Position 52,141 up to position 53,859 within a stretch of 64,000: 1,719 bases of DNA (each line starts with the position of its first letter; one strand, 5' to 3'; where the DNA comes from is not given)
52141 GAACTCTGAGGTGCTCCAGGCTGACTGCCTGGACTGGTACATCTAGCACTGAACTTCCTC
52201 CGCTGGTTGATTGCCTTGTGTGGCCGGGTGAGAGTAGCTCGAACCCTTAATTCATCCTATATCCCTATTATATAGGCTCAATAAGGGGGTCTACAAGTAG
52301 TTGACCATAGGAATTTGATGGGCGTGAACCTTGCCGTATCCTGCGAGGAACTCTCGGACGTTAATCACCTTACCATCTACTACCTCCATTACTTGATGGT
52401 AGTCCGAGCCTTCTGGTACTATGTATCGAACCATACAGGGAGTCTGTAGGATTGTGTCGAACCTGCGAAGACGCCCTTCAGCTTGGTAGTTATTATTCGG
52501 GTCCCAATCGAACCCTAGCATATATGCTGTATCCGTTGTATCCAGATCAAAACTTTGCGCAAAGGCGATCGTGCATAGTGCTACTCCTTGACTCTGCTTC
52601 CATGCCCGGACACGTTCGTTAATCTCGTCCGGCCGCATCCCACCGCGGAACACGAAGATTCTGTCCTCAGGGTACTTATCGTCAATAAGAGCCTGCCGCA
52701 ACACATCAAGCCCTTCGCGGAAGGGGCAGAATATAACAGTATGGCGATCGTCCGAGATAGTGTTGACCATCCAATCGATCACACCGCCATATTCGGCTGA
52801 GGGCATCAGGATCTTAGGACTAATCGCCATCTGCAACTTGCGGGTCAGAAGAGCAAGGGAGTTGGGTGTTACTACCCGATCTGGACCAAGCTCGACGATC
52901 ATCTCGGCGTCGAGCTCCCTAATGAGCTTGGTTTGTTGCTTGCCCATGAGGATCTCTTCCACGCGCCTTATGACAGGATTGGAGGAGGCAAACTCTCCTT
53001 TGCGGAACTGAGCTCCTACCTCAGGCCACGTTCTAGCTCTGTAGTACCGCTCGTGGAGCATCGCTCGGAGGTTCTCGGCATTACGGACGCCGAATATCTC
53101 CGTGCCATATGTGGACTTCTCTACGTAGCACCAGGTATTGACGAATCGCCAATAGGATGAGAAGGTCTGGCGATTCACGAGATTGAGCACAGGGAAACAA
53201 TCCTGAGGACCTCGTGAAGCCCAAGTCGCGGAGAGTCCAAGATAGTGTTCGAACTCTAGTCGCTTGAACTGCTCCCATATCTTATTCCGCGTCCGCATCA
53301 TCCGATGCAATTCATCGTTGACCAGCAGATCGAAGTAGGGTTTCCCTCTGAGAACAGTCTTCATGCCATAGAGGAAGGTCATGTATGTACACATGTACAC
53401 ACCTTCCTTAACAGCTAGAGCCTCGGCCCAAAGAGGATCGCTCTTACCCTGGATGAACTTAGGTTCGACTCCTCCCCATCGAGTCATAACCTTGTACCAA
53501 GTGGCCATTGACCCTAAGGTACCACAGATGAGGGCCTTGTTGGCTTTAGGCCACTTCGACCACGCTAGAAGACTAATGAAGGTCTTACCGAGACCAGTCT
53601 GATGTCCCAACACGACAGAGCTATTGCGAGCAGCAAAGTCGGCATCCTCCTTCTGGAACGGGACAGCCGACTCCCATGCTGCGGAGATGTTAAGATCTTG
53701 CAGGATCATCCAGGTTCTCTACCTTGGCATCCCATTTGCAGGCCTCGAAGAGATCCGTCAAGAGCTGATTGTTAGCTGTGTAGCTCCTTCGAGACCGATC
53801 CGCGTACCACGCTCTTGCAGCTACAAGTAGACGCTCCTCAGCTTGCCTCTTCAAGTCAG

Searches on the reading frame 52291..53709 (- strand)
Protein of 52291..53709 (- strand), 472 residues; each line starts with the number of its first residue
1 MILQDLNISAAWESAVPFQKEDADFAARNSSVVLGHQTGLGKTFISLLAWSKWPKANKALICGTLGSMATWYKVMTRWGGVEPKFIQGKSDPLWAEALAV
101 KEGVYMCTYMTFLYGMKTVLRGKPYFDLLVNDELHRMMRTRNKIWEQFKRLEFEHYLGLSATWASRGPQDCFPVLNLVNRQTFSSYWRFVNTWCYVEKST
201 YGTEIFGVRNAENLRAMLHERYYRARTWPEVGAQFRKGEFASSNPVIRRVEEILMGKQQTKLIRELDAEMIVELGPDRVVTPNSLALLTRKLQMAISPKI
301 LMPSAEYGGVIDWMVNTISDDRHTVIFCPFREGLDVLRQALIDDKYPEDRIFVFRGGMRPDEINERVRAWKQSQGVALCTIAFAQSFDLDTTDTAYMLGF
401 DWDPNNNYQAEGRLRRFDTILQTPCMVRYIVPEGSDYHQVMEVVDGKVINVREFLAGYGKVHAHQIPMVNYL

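Call 29: search_protein_families(library=pfam, proteins=[window:52291-53709:-], max_evalue=0.001)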
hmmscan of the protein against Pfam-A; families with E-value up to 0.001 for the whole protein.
window:52291-53709:- (472 aa): 4 families
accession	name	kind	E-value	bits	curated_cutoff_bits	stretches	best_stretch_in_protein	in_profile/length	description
PF00176.29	SNF2-rel_dom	-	1.5e-09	37.8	24.9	1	29-196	17-195/290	SNF2-related domain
PF00271.37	Helicase_C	-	1.7e-08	35.1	23.5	1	318-417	12-109/110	Helicase conserved C-terminal domain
PF00270.35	DEAD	-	2.1e-07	31.3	26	1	18-167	3-163/167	DEAD/DEAH box helicase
PF04851.21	ResIII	-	1.5e-06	28.7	22.5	1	27-163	21-162/164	Type III restriction enzyme, res subunit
